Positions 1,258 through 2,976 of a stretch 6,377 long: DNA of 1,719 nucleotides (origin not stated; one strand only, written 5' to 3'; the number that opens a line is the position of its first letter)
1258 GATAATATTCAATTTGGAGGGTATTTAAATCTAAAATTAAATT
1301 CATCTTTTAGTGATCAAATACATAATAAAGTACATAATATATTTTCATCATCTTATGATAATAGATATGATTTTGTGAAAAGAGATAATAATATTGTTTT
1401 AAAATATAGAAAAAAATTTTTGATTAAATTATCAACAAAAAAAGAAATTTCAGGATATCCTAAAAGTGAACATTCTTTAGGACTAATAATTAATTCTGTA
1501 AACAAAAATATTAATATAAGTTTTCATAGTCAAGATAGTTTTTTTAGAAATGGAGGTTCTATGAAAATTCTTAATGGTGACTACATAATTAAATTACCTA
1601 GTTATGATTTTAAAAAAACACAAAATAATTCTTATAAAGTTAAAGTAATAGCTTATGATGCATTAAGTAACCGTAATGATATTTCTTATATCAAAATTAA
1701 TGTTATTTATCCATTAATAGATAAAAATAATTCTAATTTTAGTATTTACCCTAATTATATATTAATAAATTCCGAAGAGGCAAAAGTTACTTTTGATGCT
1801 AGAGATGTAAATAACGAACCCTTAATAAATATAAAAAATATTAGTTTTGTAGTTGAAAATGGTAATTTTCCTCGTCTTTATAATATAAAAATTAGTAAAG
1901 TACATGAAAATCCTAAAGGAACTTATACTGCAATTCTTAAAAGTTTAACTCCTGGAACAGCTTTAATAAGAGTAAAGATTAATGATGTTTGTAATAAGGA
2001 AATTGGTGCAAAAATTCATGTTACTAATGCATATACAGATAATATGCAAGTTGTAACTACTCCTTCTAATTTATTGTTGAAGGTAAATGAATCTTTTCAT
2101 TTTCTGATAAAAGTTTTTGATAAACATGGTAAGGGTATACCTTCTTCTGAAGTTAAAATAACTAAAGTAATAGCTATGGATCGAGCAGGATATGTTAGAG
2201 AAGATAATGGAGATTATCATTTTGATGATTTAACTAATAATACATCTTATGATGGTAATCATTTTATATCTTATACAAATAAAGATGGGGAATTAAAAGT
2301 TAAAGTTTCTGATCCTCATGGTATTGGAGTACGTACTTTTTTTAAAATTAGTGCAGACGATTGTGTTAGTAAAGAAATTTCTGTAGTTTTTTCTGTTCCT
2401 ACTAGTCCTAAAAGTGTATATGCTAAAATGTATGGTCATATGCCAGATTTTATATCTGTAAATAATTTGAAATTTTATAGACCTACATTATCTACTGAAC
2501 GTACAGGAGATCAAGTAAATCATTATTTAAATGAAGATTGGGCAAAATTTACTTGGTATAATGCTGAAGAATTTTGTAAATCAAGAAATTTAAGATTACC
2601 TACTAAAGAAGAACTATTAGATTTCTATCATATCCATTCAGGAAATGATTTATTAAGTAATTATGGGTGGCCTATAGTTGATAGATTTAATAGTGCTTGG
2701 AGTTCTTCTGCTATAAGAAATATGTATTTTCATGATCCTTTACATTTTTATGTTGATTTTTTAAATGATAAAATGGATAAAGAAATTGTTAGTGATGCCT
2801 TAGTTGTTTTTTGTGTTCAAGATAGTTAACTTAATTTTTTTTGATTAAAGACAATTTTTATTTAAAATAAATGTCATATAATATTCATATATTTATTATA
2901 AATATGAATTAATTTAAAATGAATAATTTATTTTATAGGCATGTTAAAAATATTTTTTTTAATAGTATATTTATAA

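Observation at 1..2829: A large intimin/invasin-type adhesin retained on a tiny plasmid of a reduced symbiont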

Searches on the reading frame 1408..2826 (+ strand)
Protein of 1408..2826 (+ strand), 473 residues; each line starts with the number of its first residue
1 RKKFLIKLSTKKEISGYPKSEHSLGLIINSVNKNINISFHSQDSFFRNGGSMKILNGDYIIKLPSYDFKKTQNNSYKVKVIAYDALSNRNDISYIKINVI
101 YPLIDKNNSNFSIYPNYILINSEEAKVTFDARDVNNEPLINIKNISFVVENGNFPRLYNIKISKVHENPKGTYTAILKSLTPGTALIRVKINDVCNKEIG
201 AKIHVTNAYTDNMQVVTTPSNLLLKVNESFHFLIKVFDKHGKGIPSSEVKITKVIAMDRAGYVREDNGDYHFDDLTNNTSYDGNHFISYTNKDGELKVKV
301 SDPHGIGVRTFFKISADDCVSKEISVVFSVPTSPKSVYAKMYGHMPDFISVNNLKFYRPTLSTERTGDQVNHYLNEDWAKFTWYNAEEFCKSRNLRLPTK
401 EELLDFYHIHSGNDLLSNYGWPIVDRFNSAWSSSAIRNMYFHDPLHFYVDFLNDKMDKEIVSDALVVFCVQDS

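Call 28: find_homologous_proteins(query=window:1408-2826:+, max_evalue=0.00001)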
Query window:1408-2826:+ (473 aa): 11 proteins with E <= 0.00001 among 6628 candidates.
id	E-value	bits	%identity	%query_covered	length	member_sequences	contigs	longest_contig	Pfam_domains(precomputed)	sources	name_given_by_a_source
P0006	2.0e-175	602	100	55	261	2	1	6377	PF05688.18,PF05689.19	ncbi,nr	ncbi:hypothetical protein GJT93_02235 (plasmid) [Enterobacteriaceae endosymbiont of Donacia provosti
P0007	1.5e-123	431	70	55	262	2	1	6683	PF05688.18,PF05689.19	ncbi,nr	ncbi:hypothetical protein GJT99_02210 (plasmid) [Enterobacteriaceae endosymbiont of Donacia cinctico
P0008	6.0e-123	429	68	55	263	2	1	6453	PF05688.18,PF05689.19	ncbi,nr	ncbi:hypothetical protein GJT97_02200 (plasmid) [Enterobacteriaceae endosymbiont of Donacia proxima]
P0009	1.0e-117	412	67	55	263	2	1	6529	PF05688.18,PF05689.19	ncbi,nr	ncbi:hypothetical protein GJT95_02225 (plasmid) [Enterobacteriaceae endosymbiont of Donacia crassipe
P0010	7.8e-115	403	56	66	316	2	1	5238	PF05688.18,PF05689.19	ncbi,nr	ncbi:hypothetical protein GJT98_02255 (plasmid) [Enterobacteriaceae endosymbiont of Donacia spargani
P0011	2.0e-101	358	59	55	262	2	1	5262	PF05688.18,PF05689.19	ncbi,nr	ncbi:hypothetical protein GJU01_02235 (plasmid) [Enterobacteriaceae endosymbiont of Donacia vulgaris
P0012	4.3e-99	351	58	55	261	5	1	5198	PF05688.18,PF05689.19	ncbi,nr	ncbi:hypothetical protein GJU04_02255 (plasmid) [Enterobacteriaceae endosymbiont of Donacia marginat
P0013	3.9e-97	344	57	56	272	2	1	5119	PF05688.18,PF05689.19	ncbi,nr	ncbi:hypothetical protein GJT94_02250 (plasmid) [Enterobacteriaceae endosymbiont of Donacia cinerea]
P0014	1.2e-96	343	55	55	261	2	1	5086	PF05688.18,PF05689.19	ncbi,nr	ncbi:hypothetical protein GJU03_02225 (plasmid) [Enterobacteriaceae endosymbiont of Donacia bicolori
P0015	4.5e-85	305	47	62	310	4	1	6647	PF05688.18,PF05689.19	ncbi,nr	ncbi:hypothetical protein GJT90_02205 (plasmid) [Enterobacteriaceae endosymbiont of Donacia dentata]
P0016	1.5e-78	283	49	53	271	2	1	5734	PF05688.18,PF05689.19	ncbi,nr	ncbi:hypothetical protein GJT91_02225 (plasmid) [Enterobacteriaceae endosymbiont of Donacia semicupr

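Call 29: find_encoding_contigs(protein=P0007, flank=7000, max_places=2)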
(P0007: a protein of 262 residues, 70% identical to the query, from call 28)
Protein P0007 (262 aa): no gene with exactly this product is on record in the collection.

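Call 30: find_encoding_contigs(protein=P0008, flank=7000, max_places=2)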
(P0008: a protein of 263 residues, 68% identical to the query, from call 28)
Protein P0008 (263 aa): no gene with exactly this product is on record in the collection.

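Call 31: find_encoding_contigs(protein=P0009, flank=7000, max_places=2)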
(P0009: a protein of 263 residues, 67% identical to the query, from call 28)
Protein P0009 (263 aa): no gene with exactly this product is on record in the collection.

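Call 75: predict_structure(alignment_id=A4)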
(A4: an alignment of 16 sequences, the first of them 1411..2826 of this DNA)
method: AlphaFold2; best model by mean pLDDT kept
length: 472 residues; sequences in the alignment: 16
mean_pLDDT: 72.8   pTM: 0.45
mean pLDDT of the five models: 72.8, 69.4, 68.6, 68.0, 66.7
residues with pLDDT >= 90: 103; 70-90: 217; 50-70: 62; < 50: 90
segments of 3 or more residues with pLDDT < 50: 330-343, 360-380, 415-417, 419-465
pLDDT, mean of each block of 10 residues (from residue 1): 72 89 84 75 83 86 81 84 72 87 86 87 90 86 86 71 92 91 89 83 80 89 78 90 89 69 70 94 92 94 68 90 75 40 58 68 37 38 64 76 69 49 30 25 31 33 54 70
secondary structure, 60 per line:
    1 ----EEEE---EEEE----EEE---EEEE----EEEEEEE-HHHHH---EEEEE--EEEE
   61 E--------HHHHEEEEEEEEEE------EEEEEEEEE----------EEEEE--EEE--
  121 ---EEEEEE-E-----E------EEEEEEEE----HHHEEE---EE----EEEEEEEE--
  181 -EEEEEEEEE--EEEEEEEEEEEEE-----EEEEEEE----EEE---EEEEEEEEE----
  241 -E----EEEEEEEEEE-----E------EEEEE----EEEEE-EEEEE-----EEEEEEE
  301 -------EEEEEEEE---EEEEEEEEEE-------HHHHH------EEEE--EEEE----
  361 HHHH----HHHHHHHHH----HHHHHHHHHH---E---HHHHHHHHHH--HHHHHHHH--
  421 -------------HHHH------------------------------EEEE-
elements in order: E5-8 E12-15 E20-22 E26-29 E34-40 H42-46 E50-54 E57-61 H70-73 E74-83 E90-98 E109-113 E116-118 E124-129 E144-151 E159-161 E171-178 E182-190 E193-205 E211-217 E222-224 E228-236 E247-256 E269-273 E278-282 E284-288 E294-300 E308-315 E319-328 H336-340 E347-350 E353-356 H361-364 H369-377 H382-391 H399-408 H411-418 H434-437 E468-471

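Call 78: fold_search(model_id=the predicted structure, library=pdb)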
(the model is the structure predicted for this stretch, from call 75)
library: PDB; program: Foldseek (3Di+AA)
matches with E <= 10: 1893; with E <= 0.001: 531
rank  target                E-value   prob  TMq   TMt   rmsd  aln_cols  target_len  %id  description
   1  5n40                  9.6e-19  1.00  0.29  0.35  12.1       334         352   23  Structure of Yersinia pseudotuberculosis adhesin InvE (released 2017-04-12)
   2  5ldy_B                2.1e-11  1.00  0.26  0.34  12.3       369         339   14  Structure of Yersinia pseudotuberculosis InvD (released 2017-06-14)
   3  4e9l                  2.4e-11  1.00  0.27  0.37  11.2       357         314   11  FdeC, a Novel Broadly Conserved Escherichia coli Adhesin Eliciting Protection against Urinary Tract Infections (released 2012-04-25)
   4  1wlh_A                3.7e-10  1.00  0.23  0.32  16.6       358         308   12  Molecular structure of the rod domain of Dictyostelium filamin (released 2004-10-05)
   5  5ldy_A                3.9e-10  1.00  0.25  0.33  13.3       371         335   14  Structure of Yersinia pseudotuberculosis InvD (released 2017-06-14)
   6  1cwv                  8.7e-10  1.00  0.32  0.32  10.0       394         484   11  CRYSTAL STRUCTURE OF INVASIN: A BACTERIAL INTEGRIN-BINDING PROTEIN (released 1999-10-13)
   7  1wlh_B                1.3e-09  1.00  0.23  0.32  16.2       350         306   12  Molecular structure of the rod domain of Dictyostelium filamin (released 2004-10-05)
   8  4m9p                  1.7e-09  1.00  0.17  0.27  26.7       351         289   11  Crystal structure of the human filamin A Ig-like domains 3-5 (released 2014-02-05)
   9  6tqd_F                1.7e-09  1.00  0.21  0.43   9.2       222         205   21  D00-D0 domain of Intimin (released 2021-01-13)
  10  7sqc_F0               2.4e-09  1.00  0.22  0.29  13.0       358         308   12  Ciliary C1 central pair apparatus isolated from Chlamydomonas reinhardtii (released 2022-04-13)
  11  6tqd_A                2.7e-09  1.00  0.21  0.41   9.3       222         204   21  D00-D0 domain of Intimin (released 2021-01-13)
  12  6tqd_B                3.7e-09  1.00  0.22  0.44   8.7       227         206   20  D00-D0 domain of Intimin (released 2021-01-13)
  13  7ahs_B                4.6e-09  1.00  0.26  0.38  11.2       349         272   11  titin-N2A Ig81-Ig83 (released 2021-03-24)
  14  6dms                  6.3e-09  1.00  0.20  0.15  16.0       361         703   11  Endo-fucoidan hydrolase MfFcnA4_H294Q from glycoside hydrolase family 107 (released 2018-10-03)
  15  7sqc_F1               7.4e-09  1.00  0.21  0.20  13.3       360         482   13  Ciliary C1 central pair apparatus isolated from Chlamydomonas reinhardtii (released 2022-04-13)
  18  6tqd_E                1.3e-08  1.00  0.20  0.40   9.5       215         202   22  D00-D0 domain of Intimin (released 2021-01-13)
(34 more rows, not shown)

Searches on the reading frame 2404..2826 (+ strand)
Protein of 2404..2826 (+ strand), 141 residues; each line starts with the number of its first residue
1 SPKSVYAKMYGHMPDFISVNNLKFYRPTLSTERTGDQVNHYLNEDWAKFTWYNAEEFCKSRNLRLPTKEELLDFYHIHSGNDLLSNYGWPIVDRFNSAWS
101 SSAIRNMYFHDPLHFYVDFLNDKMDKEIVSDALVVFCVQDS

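Call 65: search_solved_structures(query=window:2404-2826:+, max_evalue=10, show_alignments=2)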
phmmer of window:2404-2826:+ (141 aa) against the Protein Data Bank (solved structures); distinct sequences matched with E-value up to 10: 11.
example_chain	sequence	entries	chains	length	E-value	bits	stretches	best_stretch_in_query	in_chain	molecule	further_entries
5n40_A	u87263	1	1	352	1.6e-08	38.4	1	1-110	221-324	Putative invasin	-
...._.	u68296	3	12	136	0.18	15.6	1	49-75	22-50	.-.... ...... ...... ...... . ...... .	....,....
3p5d_A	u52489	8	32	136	0.18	15.6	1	49-75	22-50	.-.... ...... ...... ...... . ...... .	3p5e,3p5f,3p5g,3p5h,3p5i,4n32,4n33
4n34_A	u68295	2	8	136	0.18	15.5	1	49-75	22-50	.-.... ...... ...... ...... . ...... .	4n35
3p7f_A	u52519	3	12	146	0.19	15.5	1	49-75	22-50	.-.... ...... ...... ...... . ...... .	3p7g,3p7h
3c22_A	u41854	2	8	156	0.22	15.3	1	49-75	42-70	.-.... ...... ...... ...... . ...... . | CD207 molecule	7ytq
3kqg_A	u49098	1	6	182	0.28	14.9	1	49-75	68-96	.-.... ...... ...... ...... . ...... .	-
5g6u_A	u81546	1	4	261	0.34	14.6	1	49-74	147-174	LANGERIN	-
4ak8_A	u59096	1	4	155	0.41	14.4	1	49-67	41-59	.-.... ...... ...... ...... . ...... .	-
7wz8_C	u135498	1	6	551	0.81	13.4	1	49-74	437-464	SNAP-tag,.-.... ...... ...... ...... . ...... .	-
2vjq_A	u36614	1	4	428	0.96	13.2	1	13-100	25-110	FORMYL-COENZYME A TRANSFERASE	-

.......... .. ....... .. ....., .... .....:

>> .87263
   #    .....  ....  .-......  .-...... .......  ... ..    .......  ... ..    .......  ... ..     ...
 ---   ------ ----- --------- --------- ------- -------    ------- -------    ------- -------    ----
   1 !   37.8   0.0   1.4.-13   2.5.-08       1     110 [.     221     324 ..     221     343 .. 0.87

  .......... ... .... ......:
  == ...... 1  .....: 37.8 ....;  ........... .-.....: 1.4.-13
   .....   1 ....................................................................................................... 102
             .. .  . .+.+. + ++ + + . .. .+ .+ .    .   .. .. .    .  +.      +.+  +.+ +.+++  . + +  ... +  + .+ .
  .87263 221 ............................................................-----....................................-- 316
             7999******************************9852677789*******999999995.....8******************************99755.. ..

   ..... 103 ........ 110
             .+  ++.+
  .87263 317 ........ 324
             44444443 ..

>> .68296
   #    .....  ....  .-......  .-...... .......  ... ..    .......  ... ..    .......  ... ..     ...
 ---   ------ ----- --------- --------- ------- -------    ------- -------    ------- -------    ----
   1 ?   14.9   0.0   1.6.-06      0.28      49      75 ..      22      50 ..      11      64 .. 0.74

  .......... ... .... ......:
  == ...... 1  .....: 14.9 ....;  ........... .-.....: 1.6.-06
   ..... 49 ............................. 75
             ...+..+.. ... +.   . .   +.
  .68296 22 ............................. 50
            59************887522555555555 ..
